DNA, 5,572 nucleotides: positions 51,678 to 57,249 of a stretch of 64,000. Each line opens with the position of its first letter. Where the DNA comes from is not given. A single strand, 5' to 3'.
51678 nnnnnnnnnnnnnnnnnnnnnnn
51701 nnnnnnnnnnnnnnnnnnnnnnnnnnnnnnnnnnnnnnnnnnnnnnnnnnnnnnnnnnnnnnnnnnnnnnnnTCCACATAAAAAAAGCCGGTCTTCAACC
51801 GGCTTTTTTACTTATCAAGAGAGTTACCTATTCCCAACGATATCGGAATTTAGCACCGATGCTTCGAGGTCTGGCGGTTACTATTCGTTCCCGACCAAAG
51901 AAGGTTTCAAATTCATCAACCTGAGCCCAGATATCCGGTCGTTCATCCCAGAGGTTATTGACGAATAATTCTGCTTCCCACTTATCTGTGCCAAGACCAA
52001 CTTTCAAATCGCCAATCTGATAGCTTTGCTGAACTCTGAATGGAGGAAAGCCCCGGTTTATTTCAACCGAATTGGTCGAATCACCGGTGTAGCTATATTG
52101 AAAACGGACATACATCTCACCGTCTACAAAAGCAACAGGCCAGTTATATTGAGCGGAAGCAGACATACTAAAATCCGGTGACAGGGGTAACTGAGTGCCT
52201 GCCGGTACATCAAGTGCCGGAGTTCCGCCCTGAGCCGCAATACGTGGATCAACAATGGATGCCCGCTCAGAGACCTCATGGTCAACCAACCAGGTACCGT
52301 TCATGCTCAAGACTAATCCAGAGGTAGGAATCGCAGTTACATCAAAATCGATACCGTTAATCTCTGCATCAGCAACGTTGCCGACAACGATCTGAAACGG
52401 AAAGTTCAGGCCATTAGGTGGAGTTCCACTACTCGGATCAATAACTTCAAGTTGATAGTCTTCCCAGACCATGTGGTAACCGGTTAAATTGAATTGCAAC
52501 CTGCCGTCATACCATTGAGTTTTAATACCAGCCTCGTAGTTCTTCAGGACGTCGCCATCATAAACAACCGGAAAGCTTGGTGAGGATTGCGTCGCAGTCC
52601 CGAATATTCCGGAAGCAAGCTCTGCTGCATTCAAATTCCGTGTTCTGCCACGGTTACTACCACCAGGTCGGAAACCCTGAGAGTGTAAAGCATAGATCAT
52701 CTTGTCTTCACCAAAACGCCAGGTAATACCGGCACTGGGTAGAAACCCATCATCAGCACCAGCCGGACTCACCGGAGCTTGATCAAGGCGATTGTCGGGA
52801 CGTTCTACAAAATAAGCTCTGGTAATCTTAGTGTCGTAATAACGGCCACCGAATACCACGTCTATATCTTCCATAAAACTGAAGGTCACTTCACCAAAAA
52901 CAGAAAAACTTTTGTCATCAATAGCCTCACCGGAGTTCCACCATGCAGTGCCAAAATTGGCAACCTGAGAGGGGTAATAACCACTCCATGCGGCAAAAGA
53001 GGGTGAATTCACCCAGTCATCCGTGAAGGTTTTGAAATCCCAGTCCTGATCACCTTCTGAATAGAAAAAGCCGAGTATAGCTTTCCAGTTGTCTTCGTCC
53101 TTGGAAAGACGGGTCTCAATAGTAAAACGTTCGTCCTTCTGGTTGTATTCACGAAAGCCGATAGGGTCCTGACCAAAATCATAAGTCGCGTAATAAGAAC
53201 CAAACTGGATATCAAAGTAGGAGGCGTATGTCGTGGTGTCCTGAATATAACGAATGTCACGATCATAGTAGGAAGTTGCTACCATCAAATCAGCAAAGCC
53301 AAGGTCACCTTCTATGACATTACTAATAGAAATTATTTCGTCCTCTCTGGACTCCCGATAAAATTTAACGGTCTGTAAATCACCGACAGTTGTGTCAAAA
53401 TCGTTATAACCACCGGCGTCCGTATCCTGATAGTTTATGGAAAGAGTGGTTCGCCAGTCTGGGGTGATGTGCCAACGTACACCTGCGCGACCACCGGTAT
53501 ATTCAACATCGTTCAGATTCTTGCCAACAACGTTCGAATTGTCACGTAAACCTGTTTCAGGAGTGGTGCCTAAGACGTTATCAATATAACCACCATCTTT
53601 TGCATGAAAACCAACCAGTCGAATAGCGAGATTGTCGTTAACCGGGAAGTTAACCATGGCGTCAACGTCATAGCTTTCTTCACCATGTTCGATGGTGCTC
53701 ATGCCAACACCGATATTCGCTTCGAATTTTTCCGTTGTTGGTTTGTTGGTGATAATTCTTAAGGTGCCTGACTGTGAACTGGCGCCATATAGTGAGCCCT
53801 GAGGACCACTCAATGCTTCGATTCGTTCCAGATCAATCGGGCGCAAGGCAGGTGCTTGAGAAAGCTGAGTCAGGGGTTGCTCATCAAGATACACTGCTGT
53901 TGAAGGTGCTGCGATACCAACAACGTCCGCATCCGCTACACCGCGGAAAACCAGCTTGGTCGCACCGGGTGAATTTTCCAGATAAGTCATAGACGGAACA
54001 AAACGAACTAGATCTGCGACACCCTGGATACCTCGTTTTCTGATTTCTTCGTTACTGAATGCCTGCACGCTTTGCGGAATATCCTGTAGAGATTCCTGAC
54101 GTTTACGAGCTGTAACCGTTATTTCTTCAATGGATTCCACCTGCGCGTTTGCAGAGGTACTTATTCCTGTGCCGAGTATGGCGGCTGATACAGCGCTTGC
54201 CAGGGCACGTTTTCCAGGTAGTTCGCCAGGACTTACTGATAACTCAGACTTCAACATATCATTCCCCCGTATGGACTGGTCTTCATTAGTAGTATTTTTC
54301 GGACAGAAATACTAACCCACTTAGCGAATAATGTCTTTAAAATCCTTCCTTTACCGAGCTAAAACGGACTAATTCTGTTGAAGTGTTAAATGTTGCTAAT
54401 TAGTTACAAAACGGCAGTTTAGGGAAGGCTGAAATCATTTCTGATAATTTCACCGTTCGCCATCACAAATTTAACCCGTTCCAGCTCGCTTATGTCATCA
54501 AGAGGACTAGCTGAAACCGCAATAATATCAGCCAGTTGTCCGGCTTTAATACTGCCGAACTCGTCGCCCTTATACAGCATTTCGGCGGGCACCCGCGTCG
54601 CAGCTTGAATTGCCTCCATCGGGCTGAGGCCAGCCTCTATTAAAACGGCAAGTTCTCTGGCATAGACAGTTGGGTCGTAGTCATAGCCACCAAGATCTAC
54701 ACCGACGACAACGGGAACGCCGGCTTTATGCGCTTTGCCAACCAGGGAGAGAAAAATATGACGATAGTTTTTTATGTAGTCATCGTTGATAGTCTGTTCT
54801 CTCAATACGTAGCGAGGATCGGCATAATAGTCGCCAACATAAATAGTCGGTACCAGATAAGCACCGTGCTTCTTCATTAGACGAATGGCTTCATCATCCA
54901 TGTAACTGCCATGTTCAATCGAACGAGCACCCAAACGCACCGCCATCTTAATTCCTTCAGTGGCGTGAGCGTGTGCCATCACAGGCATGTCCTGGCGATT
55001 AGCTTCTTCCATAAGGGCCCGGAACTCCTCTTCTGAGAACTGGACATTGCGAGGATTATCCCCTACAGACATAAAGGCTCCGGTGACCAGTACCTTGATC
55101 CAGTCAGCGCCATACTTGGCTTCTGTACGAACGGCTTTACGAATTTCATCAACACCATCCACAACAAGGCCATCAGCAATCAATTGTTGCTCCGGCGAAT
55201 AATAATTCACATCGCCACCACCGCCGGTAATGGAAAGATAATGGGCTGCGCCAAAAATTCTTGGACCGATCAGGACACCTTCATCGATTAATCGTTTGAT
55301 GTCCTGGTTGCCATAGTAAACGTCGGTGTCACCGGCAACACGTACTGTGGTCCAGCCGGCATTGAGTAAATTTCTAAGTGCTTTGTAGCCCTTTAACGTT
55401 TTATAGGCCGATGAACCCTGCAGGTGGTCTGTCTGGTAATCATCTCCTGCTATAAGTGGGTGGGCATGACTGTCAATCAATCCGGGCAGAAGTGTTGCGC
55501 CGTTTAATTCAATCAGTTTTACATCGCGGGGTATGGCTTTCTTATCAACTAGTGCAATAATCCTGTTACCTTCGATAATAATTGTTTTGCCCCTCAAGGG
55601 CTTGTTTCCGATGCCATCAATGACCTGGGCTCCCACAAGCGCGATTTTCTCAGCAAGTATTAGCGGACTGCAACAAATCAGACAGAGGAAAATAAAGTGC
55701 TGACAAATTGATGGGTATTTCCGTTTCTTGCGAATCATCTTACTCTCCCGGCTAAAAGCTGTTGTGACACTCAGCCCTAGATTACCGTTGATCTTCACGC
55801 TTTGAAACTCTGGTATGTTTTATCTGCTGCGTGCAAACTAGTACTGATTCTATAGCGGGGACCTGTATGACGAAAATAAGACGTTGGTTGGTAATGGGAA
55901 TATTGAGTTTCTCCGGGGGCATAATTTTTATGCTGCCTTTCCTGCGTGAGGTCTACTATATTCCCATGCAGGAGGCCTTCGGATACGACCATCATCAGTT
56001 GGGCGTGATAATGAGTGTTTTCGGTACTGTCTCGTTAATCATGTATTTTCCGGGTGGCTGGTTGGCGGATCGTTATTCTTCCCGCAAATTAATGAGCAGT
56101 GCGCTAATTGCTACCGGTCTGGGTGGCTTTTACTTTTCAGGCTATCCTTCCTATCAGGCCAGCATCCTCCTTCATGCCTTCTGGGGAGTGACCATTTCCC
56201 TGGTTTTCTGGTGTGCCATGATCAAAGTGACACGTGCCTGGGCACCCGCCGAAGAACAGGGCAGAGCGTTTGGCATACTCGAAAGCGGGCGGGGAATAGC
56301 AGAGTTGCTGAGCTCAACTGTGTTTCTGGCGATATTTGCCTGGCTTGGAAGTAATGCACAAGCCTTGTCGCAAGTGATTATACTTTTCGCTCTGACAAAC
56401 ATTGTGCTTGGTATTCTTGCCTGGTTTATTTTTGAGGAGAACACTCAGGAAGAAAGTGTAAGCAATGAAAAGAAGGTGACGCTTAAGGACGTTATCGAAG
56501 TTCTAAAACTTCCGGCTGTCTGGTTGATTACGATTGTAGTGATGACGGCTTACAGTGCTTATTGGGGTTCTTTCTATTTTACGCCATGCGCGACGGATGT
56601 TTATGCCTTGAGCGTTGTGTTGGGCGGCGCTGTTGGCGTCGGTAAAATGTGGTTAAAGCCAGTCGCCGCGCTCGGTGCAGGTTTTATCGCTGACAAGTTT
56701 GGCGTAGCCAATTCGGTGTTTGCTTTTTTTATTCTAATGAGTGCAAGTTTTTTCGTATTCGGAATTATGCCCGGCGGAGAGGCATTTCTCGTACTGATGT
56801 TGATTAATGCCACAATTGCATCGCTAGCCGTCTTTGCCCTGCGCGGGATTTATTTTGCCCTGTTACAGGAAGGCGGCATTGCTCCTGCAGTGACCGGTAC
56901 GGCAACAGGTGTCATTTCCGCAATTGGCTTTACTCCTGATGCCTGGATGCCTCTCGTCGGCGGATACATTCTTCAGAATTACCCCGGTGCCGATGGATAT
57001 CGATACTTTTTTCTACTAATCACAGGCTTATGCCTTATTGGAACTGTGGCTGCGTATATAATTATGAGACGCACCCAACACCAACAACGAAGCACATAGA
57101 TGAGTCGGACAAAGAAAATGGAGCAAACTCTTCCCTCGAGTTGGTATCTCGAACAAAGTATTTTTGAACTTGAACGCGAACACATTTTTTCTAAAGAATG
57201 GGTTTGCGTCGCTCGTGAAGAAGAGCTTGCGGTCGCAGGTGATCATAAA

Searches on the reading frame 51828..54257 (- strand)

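Call 88: search_protein_families(library=pfam, proteins=[window:51828-54257:-], max_evalue=0.00001)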
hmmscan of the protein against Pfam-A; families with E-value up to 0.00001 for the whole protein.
window:51828-54257:- (809 aa): 2 families
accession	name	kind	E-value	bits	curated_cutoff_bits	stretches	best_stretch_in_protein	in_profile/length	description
PF00593.30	TonB_dep_Rec_b-barrel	-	1.5e-26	94.7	27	1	281-769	18-436/436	TonB dependent receptor-like, beta-barrel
PF07715.20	Plug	-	9.8e-15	55.4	23.9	1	57-165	2-107/107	TonB-dependent Receptor Plug Domain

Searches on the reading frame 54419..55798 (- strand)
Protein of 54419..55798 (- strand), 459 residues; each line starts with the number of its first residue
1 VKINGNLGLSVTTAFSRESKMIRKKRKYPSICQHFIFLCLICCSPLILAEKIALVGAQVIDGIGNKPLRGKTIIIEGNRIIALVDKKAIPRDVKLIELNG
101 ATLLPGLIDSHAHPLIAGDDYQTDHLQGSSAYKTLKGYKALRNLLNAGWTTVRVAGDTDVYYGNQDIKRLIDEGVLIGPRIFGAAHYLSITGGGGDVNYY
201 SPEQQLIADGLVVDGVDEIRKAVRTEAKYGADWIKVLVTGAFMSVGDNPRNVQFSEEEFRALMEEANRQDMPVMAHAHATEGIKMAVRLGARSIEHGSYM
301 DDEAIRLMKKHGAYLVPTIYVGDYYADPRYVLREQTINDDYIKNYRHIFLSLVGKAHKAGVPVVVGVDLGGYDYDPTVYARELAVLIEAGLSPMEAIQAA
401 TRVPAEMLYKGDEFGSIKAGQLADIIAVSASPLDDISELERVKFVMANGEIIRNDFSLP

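Call 88: search_protein_families(library=pfam, proteins=[window:54419-55798:-], max_evalue=0.00001)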
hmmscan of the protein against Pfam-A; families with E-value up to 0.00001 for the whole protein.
window:54419-55798:- (459 aa): 2 families
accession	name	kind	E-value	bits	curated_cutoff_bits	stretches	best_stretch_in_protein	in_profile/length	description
PF01979.26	Amidohydro_1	-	3.7e-45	155.1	25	1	102-451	1-344/345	Amidohydrolase family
PF07969.17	Amidohydro_3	-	1.8e-17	64.4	29.7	1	251-450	250-469/472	Amidohydrolase family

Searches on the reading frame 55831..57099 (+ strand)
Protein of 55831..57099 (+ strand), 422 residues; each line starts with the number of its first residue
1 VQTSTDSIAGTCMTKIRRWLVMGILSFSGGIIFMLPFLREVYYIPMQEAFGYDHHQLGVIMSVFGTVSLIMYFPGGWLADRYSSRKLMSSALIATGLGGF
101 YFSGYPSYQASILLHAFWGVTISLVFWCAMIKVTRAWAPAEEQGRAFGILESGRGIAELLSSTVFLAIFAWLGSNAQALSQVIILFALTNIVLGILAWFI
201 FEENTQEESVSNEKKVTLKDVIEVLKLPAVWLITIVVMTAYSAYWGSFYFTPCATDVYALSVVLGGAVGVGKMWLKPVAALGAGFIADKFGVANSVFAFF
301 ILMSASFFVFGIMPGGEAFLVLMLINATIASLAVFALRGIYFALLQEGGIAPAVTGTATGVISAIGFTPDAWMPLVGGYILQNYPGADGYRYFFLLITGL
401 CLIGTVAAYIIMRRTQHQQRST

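Call 88: search_protein_families(library=pfam, proteins=[window:55831-57099:+], max_evalue=0.00001)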
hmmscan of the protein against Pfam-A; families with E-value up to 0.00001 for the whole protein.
window:55831-57099:+ (422 aa): 1 family
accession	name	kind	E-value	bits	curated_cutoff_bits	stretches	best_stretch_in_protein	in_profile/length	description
PF07690.21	MFS_1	-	4.5e-30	105.2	33.4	1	44-366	20-339/347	Major Facilitator Superfamily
